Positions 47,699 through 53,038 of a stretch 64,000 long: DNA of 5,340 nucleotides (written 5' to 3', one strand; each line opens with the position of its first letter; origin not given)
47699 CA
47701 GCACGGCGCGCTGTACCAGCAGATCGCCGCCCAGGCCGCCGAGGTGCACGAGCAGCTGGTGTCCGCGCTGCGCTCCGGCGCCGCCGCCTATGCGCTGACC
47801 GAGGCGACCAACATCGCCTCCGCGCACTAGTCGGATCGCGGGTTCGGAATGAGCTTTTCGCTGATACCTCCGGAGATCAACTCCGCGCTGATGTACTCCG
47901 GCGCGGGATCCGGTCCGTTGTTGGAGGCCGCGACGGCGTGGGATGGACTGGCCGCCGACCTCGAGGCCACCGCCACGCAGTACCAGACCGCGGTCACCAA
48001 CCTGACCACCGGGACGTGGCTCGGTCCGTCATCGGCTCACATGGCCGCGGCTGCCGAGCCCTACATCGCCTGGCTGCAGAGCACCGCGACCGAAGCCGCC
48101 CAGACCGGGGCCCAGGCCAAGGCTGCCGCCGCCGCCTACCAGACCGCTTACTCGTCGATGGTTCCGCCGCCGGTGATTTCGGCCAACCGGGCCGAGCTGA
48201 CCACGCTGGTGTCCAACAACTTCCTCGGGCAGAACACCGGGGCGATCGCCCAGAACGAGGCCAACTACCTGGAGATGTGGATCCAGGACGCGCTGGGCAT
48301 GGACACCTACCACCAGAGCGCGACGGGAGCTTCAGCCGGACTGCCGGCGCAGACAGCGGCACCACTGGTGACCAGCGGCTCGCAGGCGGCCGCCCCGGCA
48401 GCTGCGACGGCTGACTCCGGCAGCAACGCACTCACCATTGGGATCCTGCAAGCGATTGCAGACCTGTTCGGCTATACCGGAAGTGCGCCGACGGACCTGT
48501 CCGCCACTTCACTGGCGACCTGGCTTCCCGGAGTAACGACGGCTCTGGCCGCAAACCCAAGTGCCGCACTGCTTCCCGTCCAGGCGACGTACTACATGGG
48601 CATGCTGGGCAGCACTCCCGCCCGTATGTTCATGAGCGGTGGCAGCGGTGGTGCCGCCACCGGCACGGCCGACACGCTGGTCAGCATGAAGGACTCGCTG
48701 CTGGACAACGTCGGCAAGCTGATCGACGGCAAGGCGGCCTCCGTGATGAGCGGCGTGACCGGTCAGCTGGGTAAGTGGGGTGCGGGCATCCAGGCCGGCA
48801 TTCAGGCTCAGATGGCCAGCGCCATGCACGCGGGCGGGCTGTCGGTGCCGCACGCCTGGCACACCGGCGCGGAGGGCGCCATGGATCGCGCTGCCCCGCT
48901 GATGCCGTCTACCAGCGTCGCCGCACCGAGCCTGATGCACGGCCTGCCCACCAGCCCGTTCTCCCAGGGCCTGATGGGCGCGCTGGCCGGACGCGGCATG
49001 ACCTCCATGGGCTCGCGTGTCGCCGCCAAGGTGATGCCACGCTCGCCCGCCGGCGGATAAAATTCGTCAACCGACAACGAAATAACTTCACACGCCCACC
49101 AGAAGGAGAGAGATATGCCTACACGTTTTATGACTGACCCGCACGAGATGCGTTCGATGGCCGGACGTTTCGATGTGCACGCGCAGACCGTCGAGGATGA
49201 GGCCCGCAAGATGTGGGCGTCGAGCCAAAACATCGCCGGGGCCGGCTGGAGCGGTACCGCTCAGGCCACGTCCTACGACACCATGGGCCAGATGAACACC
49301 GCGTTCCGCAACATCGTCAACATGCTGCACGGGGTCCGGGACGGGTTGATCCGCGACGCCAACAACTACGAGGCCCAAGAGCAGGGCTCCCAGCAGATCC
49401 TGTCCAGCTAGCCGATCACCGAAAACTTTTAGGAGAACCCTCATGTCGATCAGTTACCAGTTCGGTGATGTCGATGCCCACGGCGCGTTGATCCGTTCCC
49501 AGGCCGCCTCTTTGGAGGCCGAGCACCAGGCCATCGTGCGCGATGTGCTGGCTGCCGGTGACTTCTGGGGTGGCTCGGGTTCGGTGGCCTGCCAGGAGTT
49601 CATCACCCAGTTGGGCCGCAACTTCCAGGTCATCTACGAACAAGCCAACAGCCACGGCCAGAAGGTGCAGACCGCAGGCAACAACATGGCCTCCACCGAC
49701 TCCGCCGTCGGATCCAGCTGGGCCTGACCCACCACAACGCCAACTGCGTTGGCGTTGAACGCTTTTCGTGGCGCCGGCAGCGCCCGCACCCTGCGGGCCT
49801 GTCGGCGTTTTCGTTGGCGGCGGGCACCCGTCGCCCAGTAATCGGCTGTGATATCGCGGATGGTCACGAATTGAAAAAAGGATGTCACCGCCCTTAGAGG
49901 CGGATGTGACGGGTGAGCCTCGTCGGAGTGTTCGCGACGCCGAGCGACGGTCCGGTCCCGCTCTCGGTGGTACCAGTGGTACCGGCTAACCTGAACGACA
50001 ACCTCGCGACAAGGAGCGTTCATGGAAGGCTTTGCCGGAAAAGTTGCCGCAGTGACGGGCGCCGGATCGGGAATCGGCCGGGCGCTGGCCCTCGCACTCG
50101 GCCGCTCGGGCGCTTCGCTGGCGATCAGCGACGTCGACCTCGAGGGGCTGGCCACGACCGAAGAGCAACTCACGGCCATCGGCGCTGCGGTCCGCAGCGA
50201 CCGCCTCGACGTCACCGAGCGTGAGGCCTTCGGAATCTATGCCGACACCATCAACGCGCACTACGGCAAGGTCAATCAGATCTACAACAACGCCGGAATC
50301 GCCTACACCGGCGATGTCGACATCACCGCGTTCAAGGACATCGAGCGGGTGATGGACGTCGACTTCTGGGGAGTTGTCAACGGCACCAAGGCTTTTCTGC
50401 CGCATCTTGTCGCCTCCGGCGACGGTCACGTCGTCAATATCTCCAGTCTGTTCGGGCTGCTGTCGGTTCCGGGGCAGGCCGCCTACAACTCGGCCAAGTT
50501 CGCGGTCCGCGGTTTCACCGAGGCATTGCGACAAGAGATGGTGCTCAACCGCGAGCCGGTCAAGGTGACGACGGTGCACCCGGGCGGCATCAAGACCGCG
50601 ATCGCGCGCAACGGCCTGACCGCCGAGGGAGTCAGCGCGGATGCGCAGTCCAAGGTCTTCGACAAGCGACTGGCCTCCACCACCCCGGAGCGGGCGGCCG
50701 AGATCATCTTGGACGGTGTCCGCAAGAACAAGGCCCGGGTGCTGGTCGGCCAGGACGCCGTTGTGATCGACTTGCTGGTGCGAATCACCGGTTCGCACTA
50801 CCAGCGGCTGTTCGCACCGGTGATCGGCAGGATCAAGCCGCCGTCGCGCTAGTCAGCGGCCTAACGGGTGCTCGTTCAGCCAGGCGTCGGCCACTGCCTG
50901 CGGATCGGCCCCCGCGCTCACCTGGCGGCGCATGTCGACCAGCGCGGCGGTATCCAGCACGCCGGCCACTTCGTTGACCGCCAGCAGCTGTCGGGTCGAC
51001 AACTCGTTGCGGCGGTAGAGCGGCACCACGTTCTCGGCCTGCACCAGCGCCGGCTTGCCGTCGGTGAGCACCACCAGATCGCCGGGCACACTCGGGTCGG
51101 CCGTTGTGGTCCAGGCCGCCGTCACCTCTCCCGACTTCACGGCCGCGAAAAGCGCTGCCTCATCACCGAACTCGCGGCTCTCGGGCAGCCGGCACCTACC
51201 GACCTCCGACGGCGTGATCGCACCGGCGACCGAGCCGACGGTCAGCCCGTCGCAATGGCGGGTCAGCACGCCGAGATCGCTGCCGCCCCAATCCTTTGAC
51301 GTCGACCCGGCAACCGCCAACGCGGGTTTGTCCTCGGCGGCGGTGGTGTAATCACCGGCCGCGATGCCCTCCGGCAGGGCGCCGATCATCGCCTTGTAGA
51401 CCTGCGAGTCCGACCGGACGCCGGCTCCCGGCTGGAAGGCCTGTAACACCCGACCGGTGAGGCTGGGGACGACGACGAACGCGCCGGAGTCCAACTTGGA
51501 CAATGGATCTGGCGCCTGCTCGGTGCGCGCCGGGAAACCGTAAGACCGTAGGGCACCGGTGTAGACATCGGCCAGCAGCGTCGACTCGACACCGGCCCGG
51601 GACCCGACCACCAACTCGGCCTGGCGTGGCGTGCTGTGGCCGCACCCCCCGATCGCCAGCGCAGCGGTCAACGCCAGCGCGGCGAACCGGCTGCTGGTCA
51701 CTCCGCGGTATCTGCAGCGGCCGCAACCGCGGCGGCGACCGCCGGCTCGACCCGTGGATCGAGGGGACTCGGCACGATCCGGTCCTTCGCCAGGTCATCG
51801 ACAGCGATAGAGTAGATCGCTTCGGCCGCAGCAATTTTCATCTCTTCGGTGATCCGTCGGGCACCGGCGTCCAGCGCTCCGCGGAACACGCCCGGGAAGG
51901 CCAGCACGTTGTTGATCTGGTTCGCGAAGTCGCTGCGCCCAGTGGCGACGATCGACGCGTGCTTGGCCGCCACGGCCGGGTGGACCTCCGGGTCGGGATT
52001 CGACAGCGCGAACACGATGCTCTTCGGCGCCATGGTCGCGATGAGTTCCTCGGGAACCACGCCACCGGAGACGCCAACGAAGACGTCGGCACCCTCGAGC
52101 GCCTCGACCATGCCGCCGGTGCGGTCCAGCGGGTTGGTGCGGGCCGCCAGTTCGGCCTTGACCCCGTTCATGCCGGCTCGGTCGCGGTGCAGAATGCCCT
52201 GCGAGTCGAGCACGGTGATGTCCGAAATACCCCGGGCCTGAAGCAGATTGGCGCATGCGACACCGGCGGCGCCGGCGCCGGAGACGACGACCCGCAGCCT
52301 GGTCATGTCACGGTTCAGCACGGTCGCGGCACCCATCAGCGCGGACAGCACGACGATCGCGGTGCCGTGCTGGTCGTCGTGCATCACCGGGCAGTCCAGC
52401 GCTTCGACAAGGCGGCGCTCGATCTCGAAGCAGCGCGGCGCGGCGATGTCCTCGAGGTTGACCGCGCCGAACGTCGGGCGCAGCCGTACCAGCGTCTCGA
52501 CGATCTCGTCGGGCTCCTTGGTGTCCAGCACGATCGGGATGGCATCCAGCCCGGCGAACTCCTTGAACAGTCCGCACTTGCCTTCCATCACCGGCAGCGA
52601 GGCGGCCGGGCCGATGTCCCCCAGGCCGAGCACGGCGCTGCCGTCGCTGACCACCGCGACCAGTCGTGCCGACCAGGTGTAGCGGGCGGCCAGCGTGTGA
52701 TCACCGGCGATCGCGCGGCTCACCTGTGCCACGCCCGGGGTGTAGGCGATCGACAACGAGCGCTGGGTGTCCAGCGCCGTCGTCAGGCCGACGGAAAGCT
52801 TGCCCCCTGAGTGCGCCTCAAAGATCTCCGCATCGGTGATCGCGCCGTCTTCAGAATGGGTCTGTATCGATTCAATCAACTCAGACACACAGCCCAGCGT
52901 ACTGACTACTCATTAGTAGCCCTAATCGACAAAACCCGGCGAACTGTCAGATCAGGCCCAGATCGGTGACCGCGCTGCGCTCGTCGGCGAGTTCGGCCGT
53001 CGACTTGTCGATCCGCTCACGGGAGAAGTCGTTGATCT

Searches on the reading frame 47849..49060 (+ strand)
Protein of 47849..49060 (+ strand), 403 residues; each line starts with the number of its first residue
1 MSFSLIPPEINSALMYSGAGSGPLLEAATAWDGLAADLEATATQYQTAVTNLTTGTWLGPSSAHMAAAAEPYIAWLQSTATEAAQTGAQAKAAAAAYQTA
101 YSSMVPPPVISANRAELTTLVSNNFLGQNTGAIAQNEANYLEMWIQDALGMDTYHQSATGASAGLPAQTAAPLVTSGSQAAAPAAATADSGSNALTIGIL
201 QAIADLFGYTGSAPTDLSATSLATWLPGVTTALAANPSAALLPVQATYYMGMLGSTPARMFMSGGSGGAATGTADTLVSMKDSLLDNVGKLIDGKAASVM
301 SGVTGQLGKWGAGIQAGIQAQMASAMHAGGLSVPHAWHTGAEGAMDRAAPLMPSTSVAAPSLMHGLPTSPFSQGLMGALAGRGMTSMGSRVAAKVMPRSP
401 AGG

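Call 11: search_protein_families(library=pfam, proteins=[window:47849-49060:+], max_evalue=0.001)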
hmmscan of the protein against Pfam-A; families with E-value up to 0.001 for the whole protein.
window:47849-49060:+ (403 aa): 2 families
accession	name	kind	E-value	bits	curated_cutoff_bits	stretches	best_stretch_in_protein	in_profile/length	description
PF00823.25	PPE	-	4.4e-62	209.4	26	1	3-163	2-162/165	PPE family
PF12484.13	PPE-SVP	-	9.3e-05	23.7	23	1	320-398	2-79/80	PPE-SVP subfamily C-terminal region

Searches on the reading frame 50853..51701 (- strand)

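Call 11: search_protein_families(library=pfam, proteins=[window:50853-51701:-], max_evalue=0.001)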
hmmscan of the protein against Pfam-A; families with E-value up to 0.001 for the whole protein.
window:50853-51701:- (282 aa): 1 family
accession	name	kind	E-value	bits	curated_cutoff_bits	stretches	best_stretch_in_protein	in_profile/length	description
PF04069.17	OpuAC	-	1.4e-13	51.5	21.2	1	182-277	160-257/257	Substrate binding domain of ABC-type glycine betaine transport system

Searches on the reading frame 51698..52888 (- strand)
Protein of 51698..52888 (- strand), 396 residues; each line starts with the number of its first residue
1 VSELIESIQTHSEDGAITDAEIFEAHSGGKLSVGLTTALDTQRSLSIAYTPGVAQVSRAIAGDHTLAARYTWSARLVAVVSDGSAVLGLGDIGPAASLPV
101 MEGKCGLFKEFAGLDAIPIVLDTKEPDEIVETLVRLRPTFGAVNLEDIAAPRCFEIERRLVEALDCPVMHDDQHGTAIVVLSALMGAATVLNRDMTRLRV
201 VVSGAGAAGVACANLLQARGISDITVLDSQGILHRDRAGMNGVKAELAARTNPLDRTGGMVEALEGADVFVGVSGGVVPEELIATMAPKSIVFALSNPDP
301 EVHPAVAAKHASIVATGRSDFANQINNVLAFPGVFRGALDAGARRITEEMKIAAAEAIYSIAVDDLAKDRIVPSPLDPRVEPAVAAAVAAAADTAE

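Call 11: search_protein_families(library=pfam, proteins=[window:51698-52888:-], max_evalue=0.001)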
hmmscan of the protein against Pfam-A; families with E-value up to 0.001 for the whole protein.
window:51698-52888:- (396 aa): 3 families
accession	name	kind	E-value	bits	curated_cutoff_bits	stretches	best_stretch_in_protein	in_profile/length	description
PF00390.24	malic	-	1.2e-26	94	23.1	1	36-160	9-181/182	Malic enzyme, N-terminal domain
PF03949.21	Malic_M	-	4.9e-21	75.6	23.5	1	175-374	3-238/258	Malic enzyme, NAD binding domain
PF00208.27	ELFV_dehydrog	-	1.3e-05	25.5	23.4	1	172-240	6-74/241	Glutamate/Leucine/Phenylalanine/Valine dehydrogenase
